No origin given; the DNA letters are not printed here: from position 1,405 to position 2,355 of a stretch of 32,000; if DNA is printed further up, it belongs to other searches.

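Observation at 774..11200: Eight-gene operon coupling a TonB-dependent receptor and a YnjBCD-like ABC importer to three lipid-related membrane enzymes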

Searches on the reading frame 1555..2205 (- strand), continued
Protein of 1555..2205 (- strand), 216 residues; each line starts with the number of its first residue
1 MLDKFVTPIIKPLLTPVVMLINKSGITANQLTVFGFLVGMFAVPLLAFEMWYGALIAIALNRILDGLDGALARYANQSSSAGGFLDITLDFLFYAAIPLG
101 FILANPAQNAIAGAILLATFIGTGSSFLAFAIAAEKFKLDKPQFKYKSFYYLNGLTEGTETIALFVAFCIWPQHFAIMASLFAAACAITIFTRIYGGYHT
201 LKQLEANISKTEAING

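Call 72: search_protein_families(library=ncbifam, proteins=[L091:7487-8557:+, L092:14224-15336:+, L096:14500-15597:+, L093:7731-8996:+, L093:9623-10228:+, L091:12723-13250:-, L092:16589-17197:-, L093:89-694:+], max_evalue=0.00001)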
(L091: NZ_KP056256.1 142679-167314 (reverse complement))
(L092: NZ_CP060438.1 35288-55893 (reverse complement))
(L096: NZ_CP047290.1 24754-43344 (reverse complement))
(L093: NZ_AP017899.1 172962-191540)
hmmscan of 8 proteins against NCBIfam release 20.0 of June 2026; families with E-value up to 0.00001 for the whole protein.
L091:7487-8557:+ (356 aa): 17 families
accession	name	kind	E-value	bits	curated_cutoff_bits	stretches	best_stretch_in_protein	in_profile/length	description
TIGR03169.1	Nterm_to_SelD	hypoth_equivalog_domain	2.6e-85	287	310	1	7-353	3-364/365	pyridine nucleotide-disulfide oxidoreductase family protein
TIGR04369.1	fusion_not_SelD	hypoth_equivalog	4.6e-60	203.5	700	1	8-354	1-338/701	oxidoreductase/SelD-related fusion protein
TIGR01350.1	lipoamide_DH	equivalog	1e-12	47.5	408.8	1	67-296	98-329/461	dihydrolipoyl dehydrogenase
NF040477.1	chlor_oxi_RclA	equivalog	1.9e-11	43.3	740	1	72-273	91-294/441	reactive chlorine resistance oxidoreductase RclA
TIGR02053.1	MerA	equivalog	2.3e-11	43.4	454.45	1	89-296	118-328/465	mercury(II) reductase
NF010311.1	PRK13748.1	subfamily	3.8e-10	39.2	600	1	73-277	203-408/560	mercury(II) reductase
NF004943.0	PRK06292.2-1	equivalog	2.1e-09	36.7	432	1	71-273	101-308/456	dihydrolipoyl dehydrogenase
NF042949.2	3PPDioc_HcaD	equivalog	1e-08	34.3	450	1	66-275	64-278/386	3-phenylpropionate/cinnamic acid dioxygenase ferredoxin--NAD(+) reductase subunit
NF005572.0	PRK07251.1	equivalog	5.7e-08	31.9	537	1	73-273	91-293/438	FAD-containing oxidoreductase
NF046103.1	NOXase_Strep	equivalog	1e-07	31.3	600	1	145-277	149-285/442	H2O-forming NADH oxidase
NF004945.0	PRK06292.2-3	equivalog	1.1e-07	31.2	494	1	138-273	166-305/457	dihydrolipoyl dehydrogenase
TIGR03385.1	CoA_CoA_reduc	equivalog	2.2e-07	30.1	578.8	1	144-275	150-285/439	CoA-disulfide reductase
NF004776.0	PRK06116.1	equivalog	5e-07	29.1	480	1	136-297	160-326/450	glutathione-disulfide reductase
NF004992.0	PRK06370.1-4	equivalog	1.3e-06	27.1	629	1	72-273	108-310/459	FAD-containing oxidoreductase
NF041853.1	hythiocyan_redase_MerA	equivalog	1.9e-06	27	650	1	98-272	120-294/440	hypothiocyanous acid reductase MerA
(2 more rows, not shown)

L092:14224-15336:+ (370 aa): 17 families
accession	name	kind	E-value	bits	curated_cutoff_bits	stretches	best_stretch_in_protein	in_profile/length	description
TIGR03169.1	Nterm_to_SelD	hypoth_equivalog_domain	4e-110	368.6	310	1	9-356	2-363/365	pyridine nucleotide-disulfide oxidoreductase family protein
TIGR04369.1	fusion_not_SelD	hypoth_equivalog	5.4e-69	233.1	700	1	11-361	1-341/701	oxidoreductase/SelD-related fusion protein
NF003437.0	PRK04965.1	equivalog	6.3e-18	64.9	392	1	9-277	5-277/378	NADH:flavorubredoxin reductase NorW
NF042949.2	3PPDioc_HcaD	equivalog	6.5e-17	61.3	450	1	8-281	3-282/386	3-phenylpropionate/cinnamic acid dioxygenase ferredoxin--NAD(+) reductase subunit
NF045765.1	PhenlGlyoxDHPadH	equivalog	1.9e-16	59.9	475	1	11-278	7-280/416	NADH-dependent phenylglyoxylate dehydrogenase subunit epsilon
TIGR02374.1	nitri_red_nirB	equivalog_domain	5.7e-14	51.5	578.35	1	30-277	24-280/794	nitrite reductase large subunit NirB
NF049943.1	SQR_III_seleno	exception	1e-12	47.7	525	0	9-122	3-117/406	type III sulfide quinone reductase, selenoprotein subtype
NF007286.0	PRK09754.1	equivalog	5.3e-10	38.6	447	1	11-275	8-277/400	phenylpropionate dioxygenase ferredoxin reductase subunit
NF041682.1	ant_diox_AndAa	equivalog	9e-10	37.8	650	1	11-215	8-216/406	anthranilate 1,2-dioxygenase system ferredoxin--NAD(+) reductase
NF041087.1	bile_acid_BaiCD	equivalog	4.5e-09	35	825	1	139-225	498-583/642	bile acid Fe-S flavoenzyme BaiCD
TIGR01350.1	lipoamide_DH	equivalog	7.9e-09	34.7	408.8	1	146-278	172-312/461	dihydrolipoyl dehydrogenase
NF011565.0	PRK14989.1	subfamily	1e-08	33.7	883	1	34-277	33-285/847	nitrite reductase large subunit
TIGR03385.1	CoA_CoA_reduc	equivalog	1.1e-08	34.3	578.8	1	101-279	103-287/439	CoA-disulfide reductase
NF045599.1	bili_reduct_long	exception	1.4e-08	33.4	750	1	101-226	465-585/641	bilirubin reductase, long form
NF046103.1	NOXase_Strep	equivalog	1.7e-08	33.8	600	1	9-282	2-288/442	H2O-forming NADH oxidase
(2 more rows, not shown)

L096:14500-15597:+ (365 aa): 19 families
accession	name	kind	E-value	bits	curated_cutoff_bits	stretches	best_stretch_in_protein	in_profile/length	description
TIGR03169.1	Nterm_to_SelD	hypoth_equivalog_domain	2.3e-103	346.3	310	1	8-355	2-363/365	pyridine nucleotide-disulfide oxidoreductase family protein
TIGR04369.1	fusion_not_SelD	hypoth_equivalog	7.8e-63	212.7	700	1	10-358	1-339/701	oxidoreductase/SelD-related fusion protein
NF045765.1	PhenlGlyoxDHPadH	equivalog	3.8e-17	62.3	475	1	9-278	6-281/416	NADH-dependent phenylglyoxylate dehydrogenase subunit epsilon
NF003437.0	PRK04965.1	equivalog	1.3e-15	57.4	392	1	6-276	3-277/378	NADH:flavorubredoxin reductase NorW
TIGR02374.1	nitri_red_nirB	equivalog_domain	1.4e-13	50.2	578.35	1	8-276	1-280/794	nitrite reductase large subunit NirB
NF042949.2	3PPDioc_HcaD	equivalog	1.1e-12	47.4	450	1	7-279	3-281/386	3-phenylpropionate/cinnamic acid dioxygenase ferredoxin--NAD(+) reductase subunit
NF049943.1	SQR_III_seleno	exception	9.3e-10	37.9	525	0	8-121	3-117/406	type III sulfide quinone reductase, selenoprotein subtype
TIGR02053.1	MerA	equivalog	5.9e-09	35.4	454.45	1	93-298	121-327/465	mercury(II) reductase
NF041682.1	ant_diox_AndAa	equivalog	3.1e-08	32.7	650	1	8-225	6-231/406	anthranilate 1,2-dioxygenase system ferredoxin--NAD(+) reductase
NF005883.0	PRK07845.1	equivalog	4.2e-08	32.6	479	1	147-277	181-317/466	NAD(P)H-quinone dehydrogenase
NF007286.0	PRK09754.1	equivalog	4.9e-08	32.2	447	1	7-275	5-278/400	phenylpropionate dioxygenase ferredoxin reductase subunit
TIGR01350.1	lipoamide_DH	equivalog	8.1e-08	31.4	408.8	1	146-300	173-330/461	dihydrolipoyl dehydrogenase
NF041087.1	bile_acid_BaiCD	equivalog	2e-07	29.5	825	1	102-221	466-580/642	bile acid Fe-S flavoenzyme BaiCD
NF011565.0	PRK14989.1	subfamily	9.2e-07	27.3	883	1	53-276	53-285/847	nitrite reductase large subunit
NF009410.0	PRK12771.1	subfamily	1.1e-06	27.5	516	0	206-276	364-423/566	NAD(P)-binding protein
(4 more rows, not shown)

L093:7731-8996:+ (421 aa): 1 family
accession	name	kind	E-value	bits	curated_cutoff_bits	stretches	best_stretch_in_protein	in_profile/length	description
TIGR00804.1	nupC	subfamily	6.9e-74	249.3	442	1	7-417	1-400/401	NupC/NupG family nucleoside CNT transporter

L093:9623-10228:+ (201 aa): 4 families
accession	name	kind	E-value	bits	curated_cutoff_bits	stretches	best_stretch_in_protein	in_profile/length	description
TIGR01926.1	peroxid_rel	subfamily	7.9e-26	90.9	81.8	1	21-153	40-173/178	peroxidase-related enzyme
NF041238.1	AhpD_rel_CFYUT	equivalog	2.7e-14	53.2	175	1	38-166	215-347/357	alkylhydroperoxidase-related (seleno)protein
TIGR04030.1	perox_Avi_7169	hypoth_equivalog_domain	3.1e-13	50.2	233.15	1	41-148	71-179/185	alkylhydroperoxidase domain protein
TIGR00778.1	ahpD_dom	domain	7e-10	38.3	27.8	1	40-84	2-47/51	alkylhydroperoxidase AhpD family core domain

L091:12723-13250:- (175 aa): 64 families (the best 25 are shown)
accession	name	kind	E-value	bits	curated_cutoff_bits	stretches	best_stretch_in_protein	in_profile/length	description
NF009171.0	PRK12518.1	equivalog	2.8e-21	76.2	208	1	5-169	13-184/191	RNA polymerase sigma factor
TIGR02937.1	sigma70-ECF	superfamily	3.1e-20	72.4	42.9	1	20-168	2-164/165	sigma-70 family RNA polymerase sigma factor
NF053879.1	RNAPolSigSigVBac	equivalog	6.2e-18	65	190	1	43-170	29-156/160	RNA polymerase sigma factor SigV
NF007216.0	PRK09638.1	equivalog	1.5e-17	63.9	194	1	6-169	5-174/180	RNA polymerase sigma factor SigY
NF008888.0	PRK11922.1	equivalog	1.8e-17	63.8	204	1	5-169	16-196/231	RNA polymerase sigma factor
NF007225.0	PRK09643.1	equivalog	2.1e-17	63.5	190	1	5-169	13-182/204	RNA polymerase sigma factor SigM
NF009165.0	PRK12512.1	equivalog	2.9e-17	62.8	198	1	7-166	10-176/184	RNA polymerase sigma factor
TIGR02954.1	Sig70_famx3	hypoth_equivalog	4e-17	62.5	188.5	1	7-169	4-167/170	RNA polymerase sigma-70 factor, TIGR02954 family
TIGR02959.1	SigZ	equivalog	7.2e-17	61.7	168.65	1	38-170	15-149/170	RNA polymerase sigma factor SigZ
NF009166.1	PRK12513.1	equivalog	1.3e-16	60.9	206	1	5-171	8-188/193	RNA polymerase sigma factor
NF007223.0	PRK09641.1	equivalog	1.5e-16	60.8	209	1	6-169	5-184/187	RNA polymerase sigma factor SigW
NF009170.0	PRK12517.1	subfamily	1.5e-16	60.4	197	1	6-171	10-178/188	RNA polymerase sigma factor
NF058625.1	sigma_PG0214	equivalog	2.2e-16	60.1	130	1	33-174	18-166/170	GFO_1088 family ECF-type sigma factor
TIGR02985.1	Sig70_bacteroi1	subfamily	2.8e-15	56.9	126.4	1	22-169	4-162/162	RNA polymerase sigma-70 factor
NF007215.0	PRK09637.1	equivalog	3.9e-15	56.3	212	1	34-170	16-155/181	RNA polymerase sigma factor SigZ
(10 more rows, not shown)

L092:16589-17197:- (202 aa): 67 families (the best 25 are shown)
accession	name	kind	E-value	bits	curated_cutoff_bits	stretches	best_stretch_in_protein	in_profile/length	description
NF008888.0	PRK11922.1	equivalog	1.5e-31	109.8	204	1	3-197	16-202/231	RNA polymerase sigma factor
NF008892.0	PRK11924.2-1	equivalog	1.1e-28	100.3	291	1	11-192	14-194/203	RNA polymerase sigma factor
NF009173.0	PRK12520.1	equivalog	1.7e-27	96.4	255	1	21-192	6-180/191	RNA polymerase sigma factor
TIGR02943.1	Sig70_famx1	hypoth_equivalog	1.8e-27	96.3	162.2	1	25-192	10-180/188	RNA polymerase sigma-70 factor, TIGR02943 family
NF009196.0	PRK12544.1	equivalog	3.4e-26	91.9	287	1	15-198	20-203/208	RNA polymerase factor sigma-70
NF009166.1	PRK12513.1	equivalog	3.9e-24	85.4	206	1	3-193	8-188/193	RNA polymerase sigma factor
TIGR02937.1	sigma70-ECF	superfamily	2.1e-23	82.7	42.9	1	18-191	2-165/165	sigma-70 family RNA polymerase sigma factor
NF004113.0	PRK05602.1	equivalog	6.8e-23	81.4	208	2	2-101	30-129/211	RNA polymerase sigma factor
NF009182.0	PRK12530.1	subfamily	7.7e-23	80.9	264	1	29-192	21-185/193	RNA polymerase sigma factor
NF009184.0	PRK12532.1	equivalog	2.8e-21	76.3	276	1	38-192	26-185/195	RNA polymerase sigma factor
NF006089.0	PRK08241.1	subfamily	4.7e-19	68.6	240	1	12-189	17-202/343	RNA polymerase subunit sigma-70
TIGR02939.1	RpoE_Sigma70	equivalog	5.8e-19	68.9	236.15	1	4-195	7-190/190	RNA polymerase sigma factor RpoE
NF009168.0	PRK12515.1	subfamily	1e-18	67.5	236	1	4-199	9-183/189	RNA polymerase sigma factor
TIGR02960.1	SigX5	hypoth_equivalog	8.3e-18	64.6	264.75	1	15-190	3-189/322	RNA polymerase sigma-70 factor, TIGR02960 family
NF058625.1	sigma_PG0214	equivalog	2.3e-17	63.2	130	1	18-193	5-163/170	GFO_1088 family ECF-type sigma factor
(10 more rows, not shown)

L093:89-694:+ (201 aa): 64 families (the best 25 are shown)
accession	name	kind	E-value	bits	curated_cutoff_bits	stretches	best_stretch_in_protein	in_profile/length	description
NF008892.0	PRK11924.2-1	equivalog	2.2e-100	334.4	291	1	1-201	1-203/203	RNA polymerase sigma factor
NF009196.0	PRK12544.1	equivalog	1.3e-71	240.3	287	1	15-198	20-203/208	RNA polymerase factor sigma-70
TIGR02943.1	Sig70_famx1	hypoth_equivalog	1.6e-68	230.2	162.2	1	14-198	3-186/188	RNA polymerase sigma-70 factor, TIGR02943 family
NF009173.0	PRK12520.1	equivalog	4.6e-62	209.2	255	1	17-198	6-186/191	RNA polymerase sigma factor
NF009182.0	PRK12530.1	subfamily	5.4e-62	208.7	264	1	17-198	13-191/193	RNA polymerase sigma factor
NF009184.0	PRK12532.1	equivalog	2.9e-61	206.8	276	1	15-199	7-192/195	RNA polymerase sigma factor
NF009197.0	PRK12545.1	equivalog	2.1e-55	187.6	336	1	13-193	8-189/201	RNA polymerase factor sigma-70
NF008888.0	PRK11922.1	equivalog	5.4e-27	94.9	204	1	25-193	42-198/231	RNA polymerase sigma factor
TIGR02937.1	sigma70-ECF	superfamily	1e-24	87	42.9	1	18-191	6-165/165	sigma-70 family RNA polymerase sigma factor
NF058625.1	sigma_PG0214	equivalog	4.1e-24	85.2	130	2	122-192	92-162/170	GFO_1088 family ECF-type sigma factor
NF006089.0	PRK08241.1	subfamily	4.5e-23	81.9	240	1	19-189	28-202/343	RNA polymerase subunit sigma-70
NF006550.0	PRK09047.1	equivalog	7e-19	68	173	1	17-195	16-191/194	RNA polymerase sigma factor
NF009166.1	PRK12513.1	equivalog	2e-18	66.8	206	1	18-191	27-186/193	RNA polymerase sigma factor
TIGR02960.1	SigX5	hypoth_equivalog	4e-18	65.7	264.75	1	20-190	12-189/322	RNA polymerase sigma-70 factor, TIGR02960 family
TIGR02985.1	Sig70_bacteroi1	subfamily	7.9e-17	61.9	126.4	1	18-189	6-160/162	RNA polymerase sigma-70 factor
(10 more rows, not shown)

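Call 73: search_protein_families(library=pfam, proteins=[L091:7487-8557:+, L092:14224-15336:+, L096:14500-15597:+, L093:7731-8996:+, L093:9623-10228:+, L093:3159-3497:+, L093:3709-4134:+, L096:13143-13883:+], max_evalue=0.001)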
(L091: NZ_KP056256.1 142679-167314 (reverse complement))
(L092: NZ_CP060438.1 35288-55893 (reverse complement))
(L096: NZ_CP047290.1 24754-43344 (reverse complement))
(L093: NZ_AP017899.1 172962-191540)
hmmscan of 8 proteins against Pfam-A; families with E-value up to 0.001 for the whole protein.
L091:7487-8557:+ (356 aa): 3 families
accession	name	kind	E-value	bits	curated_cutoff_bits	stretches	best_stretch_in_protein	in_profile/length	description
PF07992.20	Pyr_redox_2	-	7.9e-22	78.5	26.1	1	8-289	5-291/291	Pyridine nucleotide-disulphide oxidoreductase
PF01266.30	DAO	-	0.00015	21.8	27.9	0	146-184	2-40/353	FAD dependent oxidoreductase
PF05834.18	Lycopene_cycl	-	0.00018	21.2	23.4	0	146-173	2-29/380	Lycopene cyclase protein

L092:14224-15336:+ (370 aa): 3 families
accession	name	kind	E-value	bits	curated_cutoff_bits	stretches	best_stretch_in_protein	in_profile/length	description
PF07992.20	Pyr_redox_2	-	5e-30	105.4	26.1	1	11-293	5-291/291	Pyridine nucleotide-disulphide oxidoreductase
PF00070.33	Pyr_redox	-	1.5e-10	41.8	22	1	147-216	2-70/82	Pyridine nucleotide-disulphide oxidoreductase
PF01266.30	DAO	-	0.00018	21.6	27.9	1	147-182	2-37/353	FAD dependent oxidoreductase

L096:14500-15597:+ (365 aa): 5 families
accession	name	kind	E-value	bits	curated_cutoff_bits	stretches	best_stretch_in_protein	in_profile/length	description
PF07992.20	Pyr_redox_2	-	1.5e-32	113.7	26.1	1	8-291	3-290/291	Pyridine nucleotide-disulphide oxidoreductase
PF00070.33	Pyr_redox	-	5.3e-09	36.9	22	1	146-215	2-70/82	Pyridine nucleotide-disulphide oxidoreductase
PF00890.30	FAD_binding_2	-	7.3e-06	25.9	20.4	0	147-179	3-34/414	FAD binding domain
PF01266.30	DAO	-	1.7e-05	24.9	27.9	1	147-210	3-71/353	FAD dependent oxidoreductase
PF13450.12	NAD_binding_8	-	0.00026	21.6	21.9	0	148-178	1-30/68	NAD(P)-binding Rossmann-like domain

L093:7731-8996:+ (421 aa): 3 families
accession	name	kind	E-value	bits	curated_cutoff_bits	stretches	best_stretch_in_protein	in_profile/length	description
PF07662.18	Nucleos_tra2_C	-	2.8e-57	194.3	32.3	1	213-416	1-213/213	Na+ dependent nucleoside transporter C-terminus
PF01773.25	Nucleos_tra2_N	-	1.2e-15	58.2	27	1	11-84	1-73/74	Na+ dependent nucleoside transporter N-terminus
PF07670.19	Gate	-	4.6e-09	37.1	29.6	1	106-204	2-102/104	Nucleoside recognition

L093:9623-10228:+ (201 aa): 1 family
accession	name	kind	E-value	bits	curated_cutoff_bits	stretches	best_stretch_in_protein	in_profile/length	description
PF02627.25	CMD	-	5.2e-09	36.4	23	1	28-90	8-69/84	Carboxymuconolactone decarboxylase family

L093:3159-3497:+ (112 aa): 0 families

L093:3709-4134:+ (141 aa): 1 family
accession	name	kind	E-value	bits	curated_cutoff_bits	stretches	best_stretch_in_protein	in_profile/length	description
PF07681.17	DoxX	-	0.00012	23.1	23.6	1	6-82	2-78/85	DoxX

L096:13143-13883:+ (246 aa): 2 families
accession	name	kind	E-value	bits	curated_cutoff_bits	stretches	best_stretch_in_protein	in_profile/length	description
PF13517.12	FG-GAP_3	-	3.9e-09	37.4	26.9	1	81-150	1-60/61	FG-GAP-like repeat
PF01839.29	FG-GAP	-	1.4e-06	28.4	22.1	0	79-92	7-20/37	FG-GAP repeat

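Call 75: get_annotated_region(hit=H12, flank=9000)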
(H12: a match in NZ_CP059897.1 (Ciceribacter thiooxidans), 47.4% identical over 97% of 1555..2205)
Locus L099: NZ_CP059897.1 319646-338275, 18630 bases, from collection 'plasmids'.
description: Ciceribacter thiooxidans strain F43B plasmid unnamed, complete sequence
organism: Ciceribacter thiooxidans (NCBI taxid 1969821)
taxonomy: Bacteria; Pseudomonadota; Alphaproteobacteria; Hyphomicrobiales; Rhizobiaceae; Ciceribacter; Ciceribacter thiooxidans
host: -; source: mixed culture,soil; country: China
typing (MOB-suite, as given by PLSDB): non-mobilizable; mating-pair formation MPF_T
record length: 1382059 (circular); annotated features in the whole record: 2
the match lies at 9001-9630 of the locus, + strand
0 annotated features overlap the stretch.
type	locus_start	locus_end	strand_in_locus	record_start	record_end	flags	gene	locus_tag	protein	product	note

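Call 76: get_annotated_region(hit=H29, flank=9000)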
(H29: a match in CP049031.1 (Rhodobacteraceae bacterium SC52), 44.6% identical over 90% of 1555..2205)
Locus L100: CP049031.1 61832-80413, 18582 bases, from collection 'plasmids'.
description: Rhodobacteraceae bacterium SC52 plasmid pSC52_3, complete sequence
organism: Rhodobacteraceae bacterium SC52 (NCBI taxid 2745590)
taxonomy: Bacteria; Pseudomonadota; Alphaproteobacteria; Rhodobacterales; Paracoccaceae; ; Rhodobacteraceae bacterium SC52
host: -; source: Apostichopus japonicus,pure culture,Intestine content; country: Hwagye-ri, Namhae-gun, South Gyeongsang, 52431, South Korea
typing (MOB-suite, as given by PLSDB): non-mobilizable
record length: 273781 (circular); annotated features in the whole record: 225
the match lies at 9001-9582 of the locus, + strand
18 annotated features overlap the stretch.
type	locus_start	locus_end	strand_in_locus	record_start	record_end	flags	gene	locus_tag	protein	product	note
CDS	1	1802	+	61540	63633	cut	-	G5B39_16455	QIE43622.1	4Fe-4S binding protein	-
CDS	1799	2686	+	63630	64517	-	-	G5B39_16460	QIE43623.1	FAD:protein FMN transferase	-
CDS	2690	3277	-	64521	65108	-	-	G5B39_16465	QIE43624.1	hypothetical protein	-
CDS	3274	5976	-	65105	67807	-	-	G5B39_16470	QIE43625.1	MCE family protein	-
CDS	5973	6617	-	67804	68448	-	-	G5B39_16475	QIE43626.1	paraquat-inducible membrane protein A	-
CDS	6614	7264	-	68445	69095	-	-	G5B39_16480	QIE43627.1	paraquat-inducible protein A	-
CDS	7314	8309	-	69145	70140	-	-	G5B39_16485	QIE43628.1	zinc ABC transporter solute-binding protein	-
CDS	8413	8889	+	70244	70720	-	-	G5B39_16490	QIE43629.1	transcriptional repressor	-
CDS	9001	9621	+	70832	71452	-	-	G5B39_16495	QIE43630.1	CDP-alcohol phosphatidyltransferase family protein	-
CDS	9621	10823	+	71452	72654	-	-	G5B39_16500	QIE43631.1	ABC transporter substrate-binding protein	-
CDS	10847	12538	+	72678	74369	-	-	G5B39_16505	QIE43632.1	ABC transporter permease subunit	-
CDS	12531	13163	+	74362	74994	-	-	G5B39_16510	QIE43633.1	ATP-binding cassette domain-containing protein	-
CDS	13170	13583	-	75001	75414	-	-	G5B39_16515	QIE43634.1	DUF779 domain-containing protein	-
CDS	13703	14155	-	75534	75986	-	cynS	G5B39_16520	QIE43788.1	cyanase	-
CDS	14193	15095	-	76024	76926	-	-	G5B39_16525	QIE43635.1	ABC transporter ATP-binding protein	-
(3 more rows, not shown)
